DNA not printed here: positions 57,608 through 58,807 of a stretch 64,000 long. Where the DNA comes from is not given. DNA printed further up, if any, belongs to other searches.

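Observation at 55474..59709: NrtR-controlled operon coupling an NAPRTase/NAMPT-family phosphoribosyltransferase to a radical SAM enzyme and a PLP aminotransferase-fold protein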

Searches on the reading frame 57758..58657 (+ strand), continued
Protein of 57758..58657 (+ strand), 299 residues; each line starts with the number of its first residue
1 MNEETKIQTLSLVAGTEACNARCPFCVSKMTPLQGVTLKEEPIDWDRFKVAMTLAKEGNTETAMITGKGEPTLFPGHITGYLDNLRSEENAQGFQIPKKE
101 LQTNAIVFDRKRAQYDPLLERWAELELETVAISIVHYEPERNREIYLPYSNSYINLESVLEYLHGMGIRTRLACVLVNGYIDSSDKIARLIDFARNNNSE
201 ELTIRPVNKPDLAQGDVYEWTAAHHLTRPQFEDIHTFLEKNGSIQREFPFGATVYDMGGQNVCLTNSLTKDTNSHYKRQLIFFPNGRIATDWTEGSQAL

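Call 45: search_protein_families(library=pfam, proteins=[L025:7748-8677:+, L015:120-1250:-, L005:2341-3180:+, L005:10749-11522:+, L005:11991-12773:+, L067:7336-8790:+], max_evalue=0.01)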
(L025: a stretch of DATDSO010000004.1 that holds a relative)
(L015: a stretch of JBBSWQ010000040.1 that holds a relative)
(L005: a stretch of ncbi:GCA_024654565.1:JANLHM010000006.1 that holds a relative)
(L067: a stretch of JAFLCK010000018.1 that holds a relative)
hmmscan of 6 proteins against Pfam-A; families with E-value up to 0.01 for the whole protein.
L025:7748-8677:+ (309 aa): 1 family
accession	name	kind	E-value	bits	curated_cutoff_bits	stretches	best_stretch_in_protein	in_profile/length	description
PF01513.26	NAD_kinase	-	9.6e-07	29.6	25.5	1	86-147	70-129/130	ATP-NAD kinase N-terminal domain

L015:120-1250:- (376 aa): 6 families
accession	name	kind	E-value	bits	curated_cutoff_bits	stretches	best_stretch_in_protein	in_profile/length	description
PF13521.12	AAA_28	-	7.9e-40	137.2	27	1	165-328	1-164/164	AAA domain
PF01926.29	MMR_HSR1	-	0.00033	21.2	21.9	1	165-236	1-69/113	50S ribosome-binding GTPase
PF13207.12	AAA_17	-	0.00051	20.8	27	1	169-281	1-109/136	AAA domain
PF13238.12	AAA_18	-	0.0014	19.5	29.4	1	166-225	1-54/128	AAA domain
PF01467.32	CTP_transf_like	-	0.0022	18.6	21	0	16-47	2-34/133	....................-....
PF13191.12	AAA_16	-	0.0053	17.7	32.6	1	165-236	26-87/167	AAA ATPase domain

L005:2341-3180:+ (279 aa): 0 families

L005:10749-11522:+ (257 aa): 2 families
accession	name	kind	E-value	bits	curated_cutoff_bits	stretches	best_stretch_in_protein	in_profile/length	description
PF01513.26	NAD_kinase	-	4.6e-05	24.2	25.5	1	41-97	66-121/130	ATP-NAD kinase N-terminal domain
PF20143.4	NAD_kinase_C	-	0.00026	21.2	23.7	1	152-177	27-52/126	ATP-NAD kinase C-terminal domain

L005:11991-12773:+ (260 aa): 0 families

L067:7336-8790:+ (484 aa): 1 family
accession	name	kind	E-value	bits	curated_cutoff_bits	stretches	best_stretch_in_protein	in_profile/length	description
PF01467.32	CTP_transf_like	-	4.1e-33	114.8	21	2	241-413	1-131/133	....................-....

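Call 78: find_related_loci(query=A1, collection=viral_contigs, flank=8000)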
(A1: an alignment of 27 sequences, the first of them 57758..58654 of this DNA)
Query A1 (299 aa) in viral_contigs; peptide patterns used: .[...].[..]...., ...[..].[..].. (x = any residue, [..] = any of these).
27 stretches matched a pattern; 14 encode a relative of the query (tblastn E <= 1e-3); 14 distinct loci.
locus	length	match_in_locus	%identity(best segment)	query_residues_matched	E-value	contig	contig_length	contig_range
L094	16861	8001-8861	42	6-299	8e-67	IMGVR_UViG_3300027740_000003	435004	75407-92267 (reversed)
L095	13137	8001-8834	40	4-292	1e-66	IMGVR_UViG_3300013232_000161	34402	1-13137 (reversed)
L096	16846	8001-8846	40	4-292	2e-65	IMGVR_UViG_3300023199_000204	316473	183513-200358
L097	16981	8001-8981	37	7-299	3e-65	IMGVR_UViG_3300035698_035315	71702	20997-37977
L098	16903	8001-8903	39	3-296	7e-63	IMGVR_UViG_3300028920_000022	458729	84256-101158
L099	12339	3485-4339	40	6-292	5e-61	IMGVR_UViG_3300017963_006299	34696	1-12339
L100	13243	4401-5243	38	4-292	7e-58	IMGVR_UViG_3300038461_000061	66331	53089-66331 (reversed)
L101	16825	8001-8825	38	6-292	2e-56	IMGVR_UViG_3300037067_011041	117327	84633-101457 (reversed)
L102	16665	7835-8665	37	9-292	2e-55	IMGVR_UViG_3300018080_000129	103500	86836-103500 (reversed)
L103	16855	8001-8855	36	6-299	9e-50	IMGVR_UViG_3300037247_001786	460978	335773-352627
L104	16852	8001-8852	34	6-299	6e-46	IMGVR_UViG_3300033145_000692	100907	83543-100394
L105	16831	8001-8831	37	9-292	2e-55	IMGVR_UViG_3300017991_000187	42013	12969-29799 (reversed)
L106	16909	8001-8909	29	6-292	4e-30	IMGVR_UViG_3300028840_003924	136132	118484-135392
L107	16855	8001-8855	40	6-292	5e-61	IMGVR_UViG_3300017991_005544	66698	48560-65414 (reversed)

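Call 85: search_protein_representatives(alignment_id=A1)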
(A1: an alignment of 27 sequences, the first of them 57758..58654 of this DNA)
Query: 27 sequences, 295 profile positions. Proteins with E-value up to 0.001 (for the whole library): 1802; up to 1e-10: 1101; up to 1e-30: 402. The best 150 are listed.
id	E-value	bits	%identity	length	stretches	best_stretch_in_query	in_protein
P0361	9.4e-134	461.7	-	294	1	6-294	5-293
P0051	1.9e-122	424.6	-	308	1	5-294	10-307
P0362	9.1e-118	409.2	-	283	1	18-294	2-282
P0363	4.6e-115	400.4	-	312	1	4-294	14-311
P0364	5.0e-114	397.0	-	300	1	8-294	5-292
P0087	6.3e-114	396.6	-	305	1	5-294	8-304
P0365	5.2e-113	393.6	-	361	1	4-294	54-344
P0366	3.2e-112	391.0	-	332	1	5-290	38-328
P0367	1.5e-108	379.0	-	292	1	7-294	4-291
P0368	2.1e-108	378.5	-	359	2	5-146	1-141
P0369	2.7e-108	378.1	-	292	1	5-294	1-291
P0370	3.9e-106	371.1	-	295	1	2-288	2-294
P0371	3.1e-103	361.6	-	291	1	5-294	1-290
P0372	9.1e-102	356.7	-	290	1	5-294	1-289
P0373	1.1e-101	356.5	-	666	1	4-292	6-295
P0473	1.0e-78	281.0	-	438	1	9-287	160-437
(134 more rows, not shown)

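Call 87: list_cluster_members(proteins=[P0373, P0001, P0241, P0473])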
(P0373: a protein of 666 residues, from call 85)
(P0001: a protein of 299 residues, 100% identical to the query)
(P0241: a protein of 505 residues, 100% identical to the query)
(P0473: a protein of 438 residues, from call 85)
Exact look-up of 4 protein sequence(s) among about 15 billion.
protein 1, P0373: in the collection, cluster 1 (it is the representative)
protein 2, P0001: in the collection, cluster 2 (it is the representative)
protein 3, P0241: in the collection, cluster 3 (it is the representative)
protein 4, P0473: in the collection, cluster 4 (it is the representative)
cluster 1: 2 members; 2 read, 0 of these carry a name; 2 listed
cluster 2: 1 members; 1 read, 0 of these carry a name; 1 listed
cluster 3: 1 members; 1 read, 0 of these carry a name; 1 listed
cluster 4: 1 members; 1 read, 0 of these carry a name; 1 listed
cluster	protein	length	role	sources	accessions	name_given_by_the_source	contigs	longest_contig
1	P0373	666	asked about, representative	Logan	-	-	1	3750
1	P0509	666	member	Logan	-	-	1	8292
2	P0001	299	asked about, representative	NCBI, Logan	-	-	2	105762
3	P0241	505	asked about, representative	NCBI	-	-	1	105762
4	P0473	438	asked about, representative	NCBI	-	-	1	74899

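Call 88: find_encoding_contigs(protein=P0509, flank=8000, max_places=2)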
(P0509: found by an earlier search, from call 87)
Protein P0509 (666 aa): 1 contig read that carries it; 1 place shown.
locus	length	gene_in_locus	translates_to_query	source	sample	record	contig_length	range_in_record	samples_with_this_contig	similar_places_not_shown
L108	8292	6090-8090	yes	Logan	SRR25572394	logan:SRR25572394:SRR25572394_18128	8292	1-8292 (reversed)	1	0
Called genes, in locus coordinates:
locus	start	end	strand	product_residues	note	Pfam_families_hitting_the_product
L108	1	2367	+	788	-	?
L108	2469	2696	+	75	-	-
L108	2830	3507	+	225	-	PF13424:TPR_12 (faint), PF00515:TPR_1 (faint), PF07719:TPR_2 (faint), PF13181:TPR_8 (faint), PF13428:TPR_14 (faint)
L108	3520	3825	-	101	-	-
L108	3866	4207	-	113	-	-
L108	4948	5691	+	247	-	PF00072:Response_reg, PF00486:Trans_reg_C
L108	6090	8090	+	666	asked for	PF04055:Radical_SAM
